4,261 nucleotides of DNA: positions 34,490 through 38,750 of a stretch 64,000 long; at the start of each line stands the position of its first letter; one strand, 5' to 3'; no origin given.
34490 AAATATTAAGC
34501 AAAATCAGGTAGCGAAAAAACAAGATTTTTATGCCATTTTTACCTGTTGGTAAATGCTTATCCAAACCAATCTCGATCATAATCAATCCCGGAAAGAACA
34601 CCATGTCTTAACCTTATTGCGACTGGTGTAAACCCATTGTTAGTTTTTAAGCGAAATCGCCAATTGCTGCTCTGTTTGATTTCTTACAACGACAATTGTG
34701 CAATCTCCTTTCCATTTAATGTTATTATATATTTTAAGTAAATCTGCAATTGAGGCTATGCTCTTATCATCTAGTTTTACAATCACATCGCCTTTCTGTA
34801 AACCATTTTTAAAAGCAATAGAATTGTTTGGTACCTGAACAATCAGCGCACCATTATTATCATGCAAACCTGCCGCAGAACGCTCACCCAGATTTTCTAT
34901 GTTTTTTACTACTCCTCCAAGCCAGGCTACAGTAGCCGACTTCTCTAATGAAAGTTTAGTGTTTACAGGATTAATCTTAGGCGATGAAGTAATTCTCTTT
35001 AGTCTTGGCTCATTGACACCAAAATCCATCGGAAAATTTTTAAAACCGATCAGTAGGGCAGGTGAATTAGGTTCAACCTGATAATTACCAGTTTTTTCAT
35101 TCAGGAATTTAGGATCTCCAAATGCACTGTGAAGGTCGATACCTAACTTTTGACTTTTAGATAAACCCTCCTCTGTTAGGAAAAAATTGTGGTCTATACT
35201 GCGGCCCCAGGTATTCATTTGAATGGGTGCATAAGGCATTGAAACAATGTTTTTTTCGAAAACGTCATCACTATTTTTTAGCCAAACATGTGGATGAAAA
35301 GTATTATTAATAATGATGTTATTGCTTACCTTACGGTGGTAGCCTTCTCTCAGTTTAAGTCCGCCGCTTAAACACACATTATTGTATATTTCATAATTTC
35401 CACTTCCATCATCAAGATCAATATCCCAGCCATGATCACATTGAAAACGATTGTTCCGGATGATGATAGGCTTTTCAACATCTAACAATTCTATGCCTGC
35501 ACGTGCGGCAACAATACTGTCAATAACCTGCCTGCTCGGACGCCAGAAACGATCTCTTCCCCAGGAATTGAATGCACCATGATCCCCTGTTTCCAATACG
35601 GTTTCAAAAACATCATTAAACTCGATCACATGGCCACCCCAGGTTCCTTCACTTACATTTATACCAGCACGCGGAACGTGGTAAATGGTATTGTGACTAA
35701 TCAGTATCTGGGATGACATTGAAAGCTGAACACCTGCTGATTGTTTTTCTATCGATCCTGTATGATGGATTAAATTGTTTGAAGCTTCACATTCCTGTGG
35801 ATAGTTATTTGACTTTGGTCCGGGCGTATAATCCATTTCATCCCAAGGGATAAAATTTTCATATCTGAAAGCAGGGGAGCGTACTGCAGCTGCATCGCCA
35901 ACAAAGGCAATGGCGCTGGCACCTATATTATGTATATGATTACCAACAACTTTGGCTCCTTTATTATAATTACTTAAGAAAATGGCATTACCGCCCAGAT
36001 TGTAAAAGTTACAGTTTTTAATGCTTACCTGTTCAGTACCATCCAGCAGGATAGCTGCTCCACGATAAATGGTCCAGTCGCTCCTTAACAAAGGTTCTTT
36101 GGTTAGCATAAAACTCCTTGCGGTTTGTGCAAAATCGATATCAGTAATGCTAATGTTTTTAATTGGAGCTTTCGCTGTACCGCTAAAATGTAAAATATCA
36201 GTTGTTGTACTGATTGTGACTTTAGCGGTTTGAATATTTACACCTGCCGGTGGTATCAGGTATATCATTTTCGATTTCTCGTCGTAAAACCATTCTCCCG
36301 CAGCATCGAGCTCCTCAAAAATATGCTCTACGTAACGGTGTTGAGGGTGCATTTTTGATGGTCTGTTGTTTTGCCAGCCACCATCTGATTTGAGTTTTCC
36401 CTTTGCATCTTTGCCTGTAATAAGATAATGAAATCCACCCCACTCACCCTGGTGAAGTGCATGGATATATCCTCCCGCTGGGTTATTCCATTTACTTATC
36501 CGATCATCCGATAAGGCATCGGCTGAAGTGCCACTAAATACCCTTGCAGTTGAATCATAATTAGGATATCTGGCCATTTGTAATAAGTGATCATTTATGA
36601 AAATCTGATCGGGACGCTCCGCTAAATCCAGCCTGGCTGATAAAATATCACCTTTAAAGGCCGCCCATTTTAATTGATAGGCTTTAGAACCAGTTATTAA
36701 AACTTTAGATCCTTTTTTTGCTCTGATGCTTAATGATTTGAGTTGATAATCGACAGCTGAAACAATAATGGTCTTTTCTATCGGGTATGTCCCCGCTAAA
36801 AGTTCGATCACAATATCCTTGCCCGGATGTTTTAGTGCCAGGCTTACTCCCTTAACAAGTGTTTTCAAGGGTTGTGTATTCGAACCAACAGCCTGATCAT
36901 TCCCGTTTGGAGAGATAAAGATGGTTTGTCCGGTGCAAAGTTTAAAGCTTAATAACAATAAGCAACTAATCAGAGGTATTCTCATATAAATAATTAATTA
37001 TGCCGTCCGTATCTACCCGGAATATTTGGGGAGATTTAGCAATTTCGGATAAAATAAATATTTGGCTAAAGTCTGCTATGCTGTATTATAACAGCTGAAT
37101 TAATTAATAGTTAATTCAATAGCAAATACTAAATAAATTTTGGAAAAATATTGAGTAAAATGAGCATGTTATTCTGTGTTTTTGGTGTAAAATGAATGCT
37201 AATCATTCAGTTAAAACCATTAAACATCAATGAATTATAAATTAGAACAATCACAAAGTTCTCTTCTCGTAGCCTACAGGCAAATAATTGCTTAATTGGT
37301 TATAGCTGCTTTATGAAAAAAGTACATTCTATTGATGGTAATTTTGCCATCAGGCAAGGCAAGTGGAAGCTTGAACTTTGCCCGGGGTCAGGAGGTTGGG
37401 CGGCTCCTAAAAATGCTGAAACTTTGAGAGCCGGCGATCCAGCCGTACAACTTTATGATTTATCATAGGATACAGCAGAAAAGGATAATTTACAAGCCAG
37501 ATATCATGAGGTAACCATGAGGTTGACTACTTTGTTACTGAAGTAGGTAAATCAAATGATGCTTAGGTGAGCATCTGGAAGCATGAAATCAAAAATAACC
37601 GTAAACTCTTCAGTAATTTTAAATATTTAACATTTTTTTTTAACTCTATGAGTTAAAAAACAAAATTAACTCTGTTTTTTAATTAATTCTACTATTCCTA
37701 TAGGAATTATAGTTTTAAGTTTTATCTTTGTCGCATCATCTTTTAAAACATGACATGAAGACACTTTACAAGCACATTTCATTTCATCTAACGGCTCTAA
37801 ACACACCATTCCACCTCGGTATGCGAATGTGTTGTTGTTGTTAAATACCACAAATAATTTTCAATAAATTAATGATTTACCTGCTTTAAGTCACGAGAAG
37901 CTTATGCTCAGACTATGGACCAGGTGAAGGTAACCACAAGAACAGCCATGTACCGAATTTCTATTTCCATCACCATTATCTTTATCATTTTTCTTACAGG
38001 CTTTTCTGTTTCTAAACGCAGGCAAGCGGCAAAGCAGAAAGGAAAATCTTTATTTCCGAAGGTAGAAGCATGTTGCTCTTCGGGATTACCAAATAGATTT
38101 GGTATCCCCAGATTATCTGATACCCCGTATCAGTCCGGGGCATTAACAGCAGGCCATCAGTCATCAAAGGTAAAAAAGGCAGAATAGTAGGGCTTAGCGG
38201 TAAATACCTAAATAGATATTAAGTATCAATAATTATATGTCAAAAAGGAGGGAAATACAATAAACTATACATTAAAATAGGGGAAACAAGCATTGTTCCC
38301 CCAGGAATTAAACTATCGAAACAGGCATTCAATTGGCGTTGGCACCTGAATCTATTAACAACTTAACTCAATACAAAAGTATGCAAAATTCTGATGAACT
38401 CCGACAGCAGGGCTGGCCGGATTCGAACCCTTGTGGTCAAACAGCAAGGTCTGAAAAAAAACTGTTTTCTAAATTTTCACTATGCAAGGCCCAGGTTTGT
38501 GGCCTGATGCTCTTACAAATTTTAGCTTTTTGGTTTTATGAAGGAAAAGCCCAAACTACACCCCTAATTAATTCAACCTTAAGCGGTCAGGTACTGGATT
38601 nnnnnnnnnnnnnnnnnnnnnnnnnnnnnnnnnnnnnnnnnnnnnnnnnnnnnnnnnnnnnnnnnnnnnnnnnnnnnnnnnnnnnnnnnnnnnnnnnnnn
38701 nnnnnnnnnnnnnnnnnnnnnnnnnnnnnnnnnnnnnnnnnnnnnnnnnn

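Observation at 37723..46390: A SusC/SusD locus apparently dedicated to organosulfur rather than sugar capture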

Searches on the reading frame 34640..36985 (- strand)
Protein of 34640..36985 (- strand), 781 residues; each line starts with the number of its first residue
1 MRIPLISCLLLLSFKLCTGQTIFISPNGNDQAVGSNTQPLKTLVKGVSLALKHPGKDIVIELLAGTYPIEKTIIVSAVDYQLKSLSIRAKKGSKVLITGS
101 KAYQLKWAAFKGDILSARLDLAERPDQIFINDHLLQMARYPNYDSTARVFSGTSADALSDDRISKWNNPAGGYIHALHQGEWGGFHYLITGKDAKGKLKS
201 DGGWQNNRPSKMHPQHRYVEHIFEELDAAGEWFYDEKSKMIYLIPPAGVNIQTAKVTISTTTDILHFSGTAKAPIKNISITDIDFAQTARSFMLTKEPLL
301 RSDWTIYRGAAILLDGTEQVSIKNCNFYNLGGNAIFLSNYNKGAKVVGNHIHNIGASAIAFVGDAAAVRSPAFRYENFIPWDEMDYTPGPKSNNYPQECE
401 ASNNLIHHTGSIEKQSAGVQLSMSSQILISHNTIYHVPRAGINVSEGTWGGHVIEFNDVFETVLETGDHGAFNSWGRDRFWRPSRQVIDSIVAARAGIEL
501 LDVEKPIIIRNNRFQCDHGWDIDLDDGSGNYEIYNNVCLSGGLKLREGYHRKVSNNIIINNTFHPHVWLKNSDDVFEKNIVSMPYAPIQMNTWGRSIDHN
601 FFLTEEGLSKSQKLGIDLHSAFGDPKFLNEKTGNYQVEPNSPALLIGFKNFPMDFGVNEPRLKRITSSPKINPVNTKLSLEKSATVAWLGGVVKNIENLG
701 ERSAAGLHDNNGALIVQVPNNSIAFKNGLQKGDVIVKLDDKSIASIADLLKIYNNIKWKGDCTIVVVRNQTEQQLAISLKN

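Call 4: search_protein_families(library=pfam, proteins=[window:34640-36985:-])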
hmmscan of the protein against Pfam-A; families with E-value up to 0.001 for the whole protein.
window:34640-36985:- (781 aa): 6 families
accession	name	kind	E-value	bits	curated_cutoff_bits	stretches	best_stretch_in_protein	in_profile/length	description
PF13229.12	Beta_helix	-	2e-16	60.4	25.9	2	256-365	39-148/158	Right handed beta helix region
PF13180.12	PDZ_2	-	1.5e-09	38.5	27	1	708-779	12-80/80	PDZ domain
PF05048.19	NosD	-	4.6e-07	29.9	23.6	0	495-580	82-168/212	Periplasmic copper-binding protein (NosD)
PF17820.7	PDZ_6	-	0.00035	20.7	27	0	717-750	4-37/54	PDZ domain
PF00595.29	PDZ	-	0.00062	20.5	23.2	0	682-749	6-63/81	PDZ domain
PF07602.17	DUF1565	-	0.00096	19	20.3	0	27-68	2-39/257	Protein of unknown function (DUF1565)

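Call 5: search_protein_families(library=ncbifam, proteins=[window:34640-36985:-])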
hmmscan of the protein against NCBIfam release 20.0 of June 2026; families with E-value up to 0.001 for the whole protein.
window:34640-36985:- (781 aa): 11 families
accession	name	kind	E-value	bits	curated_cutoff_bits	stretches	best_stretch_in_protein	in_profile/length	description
TIGR02037.1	degP_htrA_DO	subfamily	5.3e-13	48.7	416.2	1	675-780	224-328/434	Do family serine endopeptidase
NF047968.1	SerProtHtrA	equivalog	1.9e-10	40.7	470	1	686-778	264-356/357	serine protease HtrA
NF041199.1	trx7_PDZ_seleno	equivalog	3.7e-09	36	300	1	709-780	201-273/390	Trx7/PDZ domain-containing (seleno)protein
NF041521.1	HhoA_HhoB_HtrA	equivalog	5.3e-09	35.8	450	1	699-779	251-331/335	HhoA/HhoB/HtrA family serine endopeptidase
TIGR02038.1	protease_degS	equivalog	2e-07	30.5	422.95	1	694-778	262-345/351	outer membrane-stress sensor serine endopeptidase DegS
NF008189.1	PRK10942.1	equivalog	2.9e-06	26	720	1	708-780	310-382/477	serine endoprotease DegP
NF008147.1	PRK10898.1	equivalog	9.4e-06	25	408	1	688-779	257-347/352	outer membrane-stress sensor serine endopeptidase DegS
NF040960.1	MamE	equivalog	9.6e-06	24.4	800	1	684-776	441-532/659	magnetosome formation protease MamE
NF053637.1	SerProtHtrAspr2045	equivalog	7.2e-05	21.9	650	1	711-780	318-387/394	serine protease HtrA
NF041515.1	GspC_delta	equivalog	0.00013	21.8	150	1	711-778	242-309/311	type II secretion system protein GspC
NF007526.1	PRK10139.1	equivalog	0.00015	20.6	756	1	708-779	288-359/456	serine endoprotease DegQ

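Call 11: search_solved_structures(query=window:34640-36985:-, max_evalue=0.1)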
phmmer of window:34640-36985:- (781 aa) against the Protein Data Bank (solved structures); distinct sequences matched with E-value up to 0.1: 24.
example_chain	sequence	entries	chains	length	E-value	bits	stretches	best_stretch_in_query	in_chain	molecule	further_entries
9rx2_A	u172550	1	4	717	3.6e-19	71.9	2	211-364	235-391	Parallel beta-helix repeat protein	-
5mqp_A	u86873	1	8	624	4.3e-10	41.9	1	213-289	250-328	Glycoside hydrolase BT_1002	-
22kg_A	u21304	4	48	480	2.7e-09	39.3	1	680-778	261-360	Probable periplasmic serine endoprotease DegP-like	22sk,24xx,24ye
8k2y_A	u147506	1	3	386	2.7e-06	29.4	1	681-778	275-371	serine endoprotease DegP-like protein MucD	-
7xs0_A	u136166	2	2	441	5.1e-05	25.1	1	680-770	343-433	Periplasmic serine endoprotease DegP-like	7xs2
5y2d_A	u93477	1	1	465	6e-05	24.9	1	680-770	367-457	Periplasmic serine endoprotease DegP-like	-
4ic6_A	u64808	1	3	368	0.00027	22.8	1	695-780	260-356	Protease Do-like 8, chloroplastic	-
6jjk_A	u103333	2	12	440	0.00027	22.7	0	707-758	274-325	Periplasmic serine endoprotease DegP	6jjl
2zle_A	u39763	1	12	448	0.00028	22.7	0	707-758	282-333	Protease do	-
1ky9_A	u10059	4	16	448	0.00029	22.7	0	707-758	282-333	PROTEASE DO | Periplasmic serine endoprotease DegP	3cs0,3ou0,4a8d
3mh5_A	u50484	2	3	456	0.00029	22.6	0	707-758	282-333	Protease do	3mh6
3mh4_A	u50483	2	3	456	0.00029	22.6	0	707-758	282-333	Protease do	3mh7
6jjo_A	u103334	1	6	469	0.00034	22.4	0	707-758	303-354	Periplasmic serine endoprotease DegP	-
3otp_A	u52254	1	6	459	0.00034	22.4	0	707-758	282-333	Protease do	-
2l97_A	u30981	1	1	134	0.00085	21.1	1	674-779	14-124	Putative serine protease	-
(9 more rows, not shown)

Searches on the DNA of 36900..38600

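Call 55: search_rna_families(source=window, start=36900, end=38600, threshold=evalue, max_evalue=1)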
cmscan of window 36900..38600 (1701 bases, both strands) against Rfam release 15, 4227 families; matches with E-value up to 1: 1.
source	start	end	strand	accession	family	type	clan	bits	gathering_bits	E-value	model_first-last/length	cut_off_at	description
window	37302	37361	-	RF03020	RT-17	Gene; sRNA;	-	22.6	40.4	0.21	1-95/95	no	RT-17 RNA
